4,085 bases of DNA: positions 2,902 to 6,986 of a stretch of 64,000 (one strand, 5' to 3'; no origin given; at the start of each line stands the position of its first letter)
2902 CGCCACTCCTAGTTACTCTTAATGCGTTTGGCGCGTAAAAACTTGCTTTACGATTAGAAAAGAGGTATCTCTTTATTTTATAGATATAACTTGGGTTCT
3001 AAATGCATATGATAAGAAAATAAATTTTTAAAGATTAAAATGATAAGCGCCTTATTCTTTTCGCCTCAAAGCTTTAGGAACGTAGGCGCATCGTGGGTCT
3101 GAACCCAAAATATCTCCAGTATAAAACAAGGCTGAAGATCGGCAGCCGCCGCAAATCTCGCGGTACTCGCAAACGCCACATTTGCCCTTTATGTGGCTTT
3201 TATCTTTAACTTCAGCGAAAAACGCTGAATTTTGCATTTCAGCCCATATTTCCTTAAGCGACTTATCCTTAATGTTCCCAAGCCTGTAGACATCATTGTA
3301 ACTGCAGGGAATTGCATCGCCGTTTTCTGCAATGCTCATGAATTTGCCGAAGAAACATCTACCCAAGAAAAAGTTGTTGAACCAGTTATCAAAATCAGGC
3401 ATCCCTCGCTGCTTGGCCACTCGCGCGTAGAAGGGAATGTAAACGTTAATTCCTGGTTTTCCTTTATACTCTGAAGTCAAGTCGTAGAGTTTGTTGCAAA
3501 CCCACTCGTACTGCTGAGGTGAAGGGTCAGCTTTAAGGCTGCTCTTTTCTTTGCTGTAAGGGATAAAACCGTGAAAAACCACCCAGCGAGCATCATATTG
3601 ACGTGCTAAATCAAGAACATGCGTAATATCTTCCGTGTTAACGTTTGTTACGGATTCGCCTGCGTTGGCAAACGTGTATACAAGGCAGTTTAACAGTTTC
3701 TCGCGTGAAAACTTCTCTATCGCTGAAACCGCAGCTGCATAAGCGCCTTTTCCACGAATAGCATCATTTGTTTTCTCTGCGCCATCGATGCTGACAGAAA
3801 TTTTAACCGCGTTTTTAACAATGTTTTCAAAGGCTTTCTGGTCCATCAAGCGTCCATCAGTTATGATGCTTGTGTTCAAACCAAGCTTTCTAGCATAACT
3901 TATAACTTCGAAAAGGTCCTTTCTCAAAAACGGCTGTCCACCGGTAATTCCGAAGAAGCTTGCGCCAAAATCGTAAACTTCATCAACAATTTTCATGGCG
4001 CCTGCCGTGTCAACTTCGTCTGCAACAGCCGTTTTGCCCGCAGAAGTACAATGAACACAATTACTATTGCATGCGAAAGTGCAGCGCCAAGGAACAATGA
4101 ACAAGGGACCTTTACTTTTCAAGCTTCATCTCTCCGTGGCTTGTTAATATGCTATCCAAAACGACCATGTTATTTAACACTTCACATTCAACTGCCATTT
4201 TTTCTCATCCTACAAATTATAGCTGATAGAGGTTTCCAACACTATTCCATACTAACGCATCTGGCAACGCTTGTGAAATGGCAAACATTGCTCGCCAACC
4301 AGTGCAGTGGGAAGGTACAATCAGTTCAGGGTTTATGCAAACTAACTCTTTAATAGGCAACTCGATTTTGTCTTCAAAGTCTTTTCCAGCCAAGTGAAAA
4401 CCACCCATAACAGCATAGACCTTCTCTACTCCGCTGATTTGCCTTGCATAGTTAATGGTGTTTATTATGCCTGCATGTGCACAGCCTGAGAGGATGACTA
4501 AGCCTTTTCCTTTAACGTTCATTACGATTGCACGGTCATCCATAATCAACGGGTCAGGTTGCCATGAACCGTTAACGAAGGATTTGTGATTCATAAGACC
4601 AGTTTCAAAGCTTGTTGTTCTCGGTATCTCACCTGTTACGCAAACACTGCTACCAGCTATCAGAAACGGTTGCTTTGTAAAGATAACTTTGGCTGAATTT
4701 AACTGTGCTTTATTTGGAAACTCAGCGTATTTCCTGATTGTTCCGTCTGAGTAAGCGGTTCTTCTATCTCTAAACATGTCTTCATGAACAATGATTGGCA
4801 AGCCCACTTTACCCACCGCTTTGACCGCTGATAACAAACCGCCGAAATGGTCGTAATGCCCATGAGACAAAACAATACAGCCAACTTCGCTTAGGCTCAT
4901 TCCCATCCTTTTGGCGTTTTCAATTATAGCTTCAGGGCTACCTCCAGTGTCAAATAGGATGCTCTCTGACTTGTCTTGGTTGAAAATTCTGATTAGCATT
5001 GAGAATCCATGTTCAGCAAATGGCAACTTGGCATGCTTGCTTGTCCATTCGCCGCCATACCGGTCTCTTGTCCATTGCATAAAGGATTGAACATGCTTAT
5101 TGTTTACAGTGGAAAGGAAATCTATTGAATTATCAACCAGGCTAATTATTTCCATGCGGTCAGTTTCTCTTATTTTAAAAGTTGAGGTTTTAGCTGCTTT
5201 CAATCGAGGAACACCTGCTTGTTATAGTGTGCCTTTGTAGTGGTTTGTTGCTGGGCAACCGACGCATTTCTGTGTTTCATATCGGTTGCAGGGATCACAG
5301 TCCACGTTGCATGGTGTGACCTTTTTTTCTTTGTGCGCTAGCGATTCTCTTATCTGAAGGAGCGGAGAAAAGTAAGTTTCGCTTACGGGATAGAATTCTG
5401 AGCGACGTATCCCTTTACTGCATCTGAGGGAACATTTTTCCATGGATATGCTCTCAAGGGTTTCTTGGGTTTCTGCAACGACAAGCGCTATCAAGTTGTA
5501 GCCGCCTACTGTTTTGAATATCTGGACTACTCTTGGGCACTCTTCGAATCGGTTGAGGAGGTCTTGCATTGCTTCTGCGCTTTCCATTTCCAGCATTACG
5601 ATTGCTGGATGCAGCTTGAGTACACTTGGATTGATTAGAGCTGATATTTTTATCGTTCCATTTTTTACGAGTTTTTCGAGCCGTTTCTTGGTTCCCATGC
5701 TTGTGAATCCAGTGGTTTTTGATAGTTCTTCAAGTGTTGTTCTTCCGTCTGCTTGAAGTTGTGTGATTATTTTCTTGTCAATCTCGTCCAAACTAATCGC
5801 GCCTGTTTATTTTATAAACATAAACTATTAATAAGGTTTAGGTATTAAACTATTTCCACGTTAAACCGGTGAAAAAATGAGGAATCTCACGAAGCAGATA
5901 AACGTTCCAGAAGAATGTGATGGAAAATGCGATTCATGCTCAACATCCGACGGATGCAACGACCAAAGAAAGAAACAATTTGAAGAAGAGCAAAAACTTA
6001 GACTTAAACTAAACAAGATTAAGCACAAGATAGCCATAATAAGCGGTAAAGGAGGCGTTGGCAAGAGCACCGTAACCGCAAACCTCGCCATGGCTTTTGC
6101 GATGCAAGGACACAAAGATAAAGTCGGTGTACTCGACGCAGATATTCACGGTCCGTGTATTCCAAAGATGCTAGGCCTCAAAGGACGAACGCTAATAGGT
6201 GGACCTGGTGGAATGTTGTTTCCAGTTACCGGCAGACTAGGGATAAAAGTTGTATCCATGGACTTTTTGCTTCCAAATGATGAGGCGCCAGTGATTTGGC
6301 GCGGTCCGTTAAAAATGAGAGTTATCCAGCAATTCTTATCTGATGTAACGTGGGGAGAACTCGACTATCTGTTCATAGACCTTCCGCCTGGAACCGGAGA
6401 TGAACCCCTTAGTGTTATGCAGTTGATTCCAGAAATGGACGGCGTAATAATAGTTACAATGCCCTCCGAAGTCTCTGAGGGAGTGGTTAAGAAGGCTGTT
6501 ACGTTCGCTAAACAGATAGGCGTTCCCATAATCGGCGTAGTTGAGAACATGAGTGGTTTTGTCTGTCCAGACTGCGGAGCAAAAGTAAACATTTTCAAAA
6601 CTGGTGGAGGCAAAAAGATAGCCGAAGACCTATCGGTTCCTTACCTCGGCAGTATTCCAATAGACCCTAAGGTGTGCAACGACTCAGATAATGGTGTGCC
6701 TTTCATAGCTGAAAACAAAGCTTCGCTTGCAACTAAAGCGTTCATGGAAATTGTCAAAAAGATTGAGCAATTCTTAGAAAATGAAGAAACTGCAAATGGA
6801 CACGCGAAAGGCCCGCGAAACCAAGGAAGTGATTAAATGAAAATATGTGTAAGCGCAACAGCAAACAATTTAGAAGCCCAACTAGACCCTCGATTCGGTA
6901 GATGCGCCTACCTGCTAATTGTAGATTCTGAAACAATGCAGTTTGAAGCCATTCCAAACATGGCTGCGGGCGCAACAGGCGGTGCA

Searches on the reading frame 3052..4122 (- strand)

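Call 10: search_protein_families(library=pfam, proteins=[window:3052-4122:-])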
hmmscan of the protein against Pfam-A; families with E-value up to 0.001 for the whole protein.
window:3052-4122:- (356 aa): 2 families
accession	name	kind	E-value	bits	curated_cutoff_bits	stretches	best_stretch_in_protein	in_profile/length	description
PF04055.27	Radical_SAM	-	7.1e-15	56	29.5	1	15-145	4-143/166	Radical SAM superfamily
PF13186.11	SPASM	-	7e-09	36.3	21.5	1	259-318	5-66/67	Iron-sulfur cluster-binding domain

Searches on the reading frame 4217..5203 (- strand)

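Call 10: search_protein_families(library=pfam, proteins=[window:4217-5203:-])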
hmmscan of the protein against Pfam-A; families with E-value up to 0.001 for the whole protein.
window:4217-5203:- (328 aa): 2 families
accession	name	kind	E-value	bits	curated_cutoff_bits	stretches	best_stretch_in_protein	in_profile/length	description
PF00753.33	Lactamase_B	-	1.2e-10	42.1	22.7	1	66-150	6-87/196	Metallo-beta-lactamase superfamily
PF12706.13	Lactamase_B_2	-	7.4e-06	26.1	27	1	82-148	3-71/200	Beta-lactamase superfamily domain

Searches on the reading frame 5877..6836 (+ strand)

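Call 10: search_protein_families(library=pfam, proteins=[window:5877-6836:+])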
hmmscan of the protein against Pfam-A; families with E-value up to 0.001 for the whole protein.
window:5877-6836:+ (319 aa): 7 families
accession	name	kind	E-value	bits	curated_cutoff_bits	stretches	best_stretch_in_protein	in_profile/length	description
PF10609.15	ParA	-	7.5e-97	324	27.1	1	47-296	1-245/246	NUBPL iron-transfer P-loop NTPase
PF01656.29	CbiA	-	2.1e-11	44.3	25.4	1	52-224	1-81/125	CobQ/CobB/MinD/ParA nucleotide binding domain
PF13614.12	AAA_31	-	5.5e-08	33.4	27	1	51-90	3-40/177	AAA domain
PF02374.21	ArsA_ATPase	-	2.8e-05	23.9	24.3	1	51-80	2-31/305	Anion-transporting ATPase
PF00142.24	Fer4_NifH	-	4.4e-05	23.5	25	0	52-80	3-30/271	4Fe-4S iron sulfur cluster binding proteins, NifH/frxC family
PF13481.12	AAA_25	-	0.00036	20.7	27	1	37-79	20-61/195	AAA domain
PF20720.3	nSTAND3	-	0.00055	20.1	27.2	1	49-79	16-46/155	Novel STAND NTPase 3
